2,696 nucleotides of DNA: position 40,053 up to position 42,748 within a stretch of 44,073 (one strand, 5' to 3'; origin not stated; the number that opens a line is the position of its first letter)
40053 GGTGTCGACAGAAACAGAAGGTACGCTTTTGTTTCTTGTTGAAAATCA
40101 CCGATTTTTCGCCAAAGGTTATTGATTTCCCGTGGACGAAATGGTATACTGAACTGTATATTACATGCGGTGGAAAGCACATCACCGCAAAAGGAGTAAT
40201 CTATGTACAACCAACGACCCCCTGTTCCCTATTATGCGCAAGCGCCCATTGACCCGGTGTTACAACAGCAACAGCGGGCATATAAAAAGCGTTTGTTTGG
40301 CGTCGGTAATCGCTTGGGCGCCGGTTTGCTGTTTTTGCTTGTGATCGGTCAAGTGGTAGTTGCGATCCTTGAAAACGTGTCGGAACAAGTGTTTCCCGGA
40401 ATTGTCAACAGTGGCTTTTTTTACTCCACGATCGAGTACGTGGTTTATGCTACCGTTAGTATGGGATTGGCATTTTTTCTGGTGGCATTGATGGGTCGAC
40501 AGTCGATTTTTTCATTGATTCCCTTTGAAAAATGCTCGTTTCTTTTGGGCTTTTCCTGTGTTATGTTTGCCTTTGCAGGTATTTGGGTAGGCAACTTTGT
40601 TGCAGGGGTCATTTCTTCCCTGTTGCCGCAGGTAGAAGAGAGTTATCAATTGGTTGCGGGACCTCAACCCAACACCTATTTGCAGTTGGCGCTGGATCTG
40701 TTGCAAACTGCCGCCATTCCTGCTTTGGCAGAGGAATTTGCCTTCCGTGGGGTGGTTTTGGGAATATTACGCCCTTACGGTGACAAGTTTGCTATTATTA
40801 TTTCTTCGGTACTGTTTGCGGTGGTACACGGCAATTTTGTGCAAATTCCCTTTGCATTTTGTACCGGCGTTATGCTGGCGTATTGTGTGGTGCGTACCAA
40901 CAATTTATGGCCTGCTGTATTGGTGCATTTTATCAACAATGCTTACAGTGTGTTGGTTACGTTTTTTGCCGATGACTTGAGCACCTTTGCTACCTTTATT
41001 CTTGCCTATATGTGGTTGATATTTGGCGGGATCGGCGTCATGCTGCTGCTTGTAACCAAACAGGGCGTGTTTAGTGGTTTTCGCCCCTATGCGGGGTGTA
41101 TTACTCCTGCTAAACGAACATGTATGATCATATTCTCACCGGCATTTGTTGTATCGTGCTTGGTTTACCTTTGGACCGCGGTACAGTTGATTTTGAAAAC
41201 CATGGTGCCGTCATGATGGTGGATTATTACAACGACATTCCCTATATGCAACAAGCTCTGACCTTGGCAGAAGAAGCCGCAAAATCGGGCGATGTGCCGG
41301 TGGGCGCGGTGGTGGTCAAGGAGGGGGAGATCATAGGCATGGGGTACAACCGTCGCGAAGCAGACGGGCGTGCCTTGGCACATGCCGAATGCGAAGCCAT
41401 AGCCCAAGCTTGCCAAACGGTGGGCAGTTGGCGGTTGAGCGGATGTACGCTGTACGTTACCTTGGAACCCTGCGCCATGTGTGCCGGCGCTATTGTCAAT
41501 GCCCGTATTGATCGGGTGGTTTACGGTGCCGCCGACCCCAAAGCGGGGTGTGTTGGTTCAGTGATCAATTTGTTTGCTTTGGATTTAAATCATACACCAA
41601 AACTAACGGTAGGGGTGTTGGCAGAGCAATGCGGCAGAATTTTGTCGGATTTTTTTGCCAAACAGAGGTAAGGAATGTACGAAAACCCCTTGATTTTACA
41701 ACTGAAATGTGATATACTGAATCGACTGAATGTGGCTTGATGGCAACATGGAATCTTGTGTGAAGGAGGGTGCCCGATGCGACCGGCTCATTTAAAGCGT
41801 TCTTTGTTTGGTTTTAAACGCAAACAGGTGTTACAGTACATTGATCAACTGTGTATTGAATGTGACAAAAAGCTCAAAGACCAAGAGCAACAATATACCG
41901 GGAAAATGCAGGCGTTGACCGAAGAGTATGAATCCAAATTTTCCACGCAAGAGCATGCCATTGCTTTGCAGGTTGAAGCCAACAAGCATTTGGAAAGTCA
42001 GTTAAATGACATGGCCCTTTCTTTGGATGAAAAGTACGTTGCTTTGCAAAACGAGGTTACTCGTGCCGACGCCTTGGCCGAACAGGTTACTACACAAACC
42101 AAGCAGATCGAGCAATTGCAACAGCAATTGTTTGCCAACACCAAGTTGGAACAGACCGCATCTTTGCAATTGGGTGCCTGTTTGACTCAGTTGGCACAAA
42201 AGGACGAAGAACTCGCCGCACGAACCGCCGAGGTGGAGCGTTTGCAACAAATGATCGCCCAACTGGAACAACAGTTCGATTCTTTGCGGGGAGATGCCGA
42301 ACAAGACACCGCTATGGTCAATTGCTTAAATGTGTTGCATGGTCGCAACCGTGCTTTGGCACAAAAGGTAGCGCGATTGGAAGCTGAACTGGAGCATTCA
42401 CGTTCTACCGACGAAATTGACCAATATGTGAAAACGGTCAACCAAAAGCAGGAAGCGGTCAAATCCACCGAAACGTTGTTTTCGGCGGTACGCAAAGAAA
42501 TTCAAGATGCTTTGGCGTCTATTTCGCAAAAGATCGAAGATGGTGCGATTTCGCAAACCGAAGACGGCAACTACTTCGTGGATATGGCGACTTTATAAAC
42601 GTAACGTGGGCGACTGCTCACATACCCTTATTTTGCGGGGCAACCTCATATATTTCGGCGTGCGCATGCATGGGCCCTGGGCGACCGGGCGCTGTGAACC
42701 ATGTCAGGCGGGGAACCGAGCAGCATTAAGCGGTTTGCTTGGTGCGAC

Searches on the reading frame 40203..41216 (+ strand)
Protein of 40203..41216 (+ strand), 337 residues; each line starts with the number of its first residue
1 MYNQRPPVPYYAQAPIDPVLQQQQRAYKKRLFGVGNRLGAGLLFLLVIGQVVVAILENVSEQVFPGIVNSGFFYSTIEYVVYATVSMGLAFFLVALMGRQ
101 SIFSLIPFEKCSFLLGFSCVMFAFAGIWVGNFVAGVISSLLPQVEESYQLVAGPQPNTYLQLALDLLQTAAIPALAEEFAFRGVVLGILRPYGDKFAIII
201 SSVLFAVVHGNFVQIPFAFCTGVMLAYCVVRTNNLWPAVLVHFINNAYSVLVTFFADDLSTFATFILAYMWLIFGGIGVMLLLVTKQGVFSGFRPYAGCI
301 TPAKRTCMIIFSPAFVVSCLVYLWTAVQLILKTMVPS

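Call 7: search_protein_families(library=pfam, proteins=[window:40203-41216:+], max_evalue=0.01)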
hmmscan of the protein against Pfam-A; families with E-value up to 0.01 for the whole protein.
window:40203-41216:+ (337 aa): 1 family
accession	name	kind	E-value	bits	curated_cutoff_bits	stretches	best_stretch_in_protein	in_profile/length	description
PF02517.21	Rce1-like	-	2.2e-21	76.3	22.4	1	162-247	4-92/93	Type II CAAX prenyl endopeptidase Rce1-like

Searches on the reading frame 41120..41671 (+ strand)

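Call 7: search_protein_families(library=pfam, proteins=[window:41120-41671:+], max_evalue=0.01)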
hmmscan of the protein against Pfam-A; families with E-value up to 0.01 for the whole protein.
window:41120-41671:+ (183 aa): 3 families
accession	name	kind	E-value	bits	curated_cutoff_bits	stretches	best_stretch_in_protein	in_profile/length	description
PF14437.12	MafB19-deam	-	8.9e-47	159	27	1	39-183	3-142/142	MafB19-like deaminase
PF00383.29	dCMP_cyt_deam_1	-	3.2e-32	110.9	25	1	40-136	5-101/102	Cytidine and deoxycytidylate deaminase zinc-binding region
PF14439.12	Bd3614-deam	-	2.8e-08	34.2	38.5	1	62-140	12-93/113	Bd3614-like deaminase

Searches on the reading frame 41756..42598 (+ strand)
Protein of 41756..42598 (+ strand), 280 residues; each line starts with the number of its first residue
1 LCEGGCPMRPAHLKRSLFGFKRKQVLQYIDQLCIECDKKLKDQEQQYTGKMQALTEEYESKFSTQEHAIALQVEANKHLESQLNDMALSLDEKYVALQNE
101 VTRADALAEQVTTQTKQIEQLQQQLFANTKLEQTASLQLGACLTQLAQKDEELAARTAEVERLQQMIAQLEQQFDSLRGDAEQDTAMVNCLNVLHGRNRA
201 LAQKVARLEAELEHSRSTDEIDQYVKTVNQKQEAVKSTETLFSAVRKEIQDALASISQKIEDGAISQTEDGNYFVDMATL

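Call 7: search_protein_families(library=pfam, proteins=[window:41756-42598:+], max_evalue=0.01)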
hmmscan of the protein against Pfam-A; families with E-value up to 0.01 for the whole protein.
window:41756-42598:+ (280 aa): 2 families
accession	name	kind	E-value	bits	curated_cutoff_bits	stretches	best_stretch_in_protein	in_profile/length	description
PF12329.13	TMF_DNA_bd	-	0.00065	20.1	35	1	143-214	4-72/74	TATA element modulatory factor 1 DNA binding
PF25443.1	ANG-1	-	0.0075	16.9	28.5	0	54-130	8-81/105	ANG-1-like domain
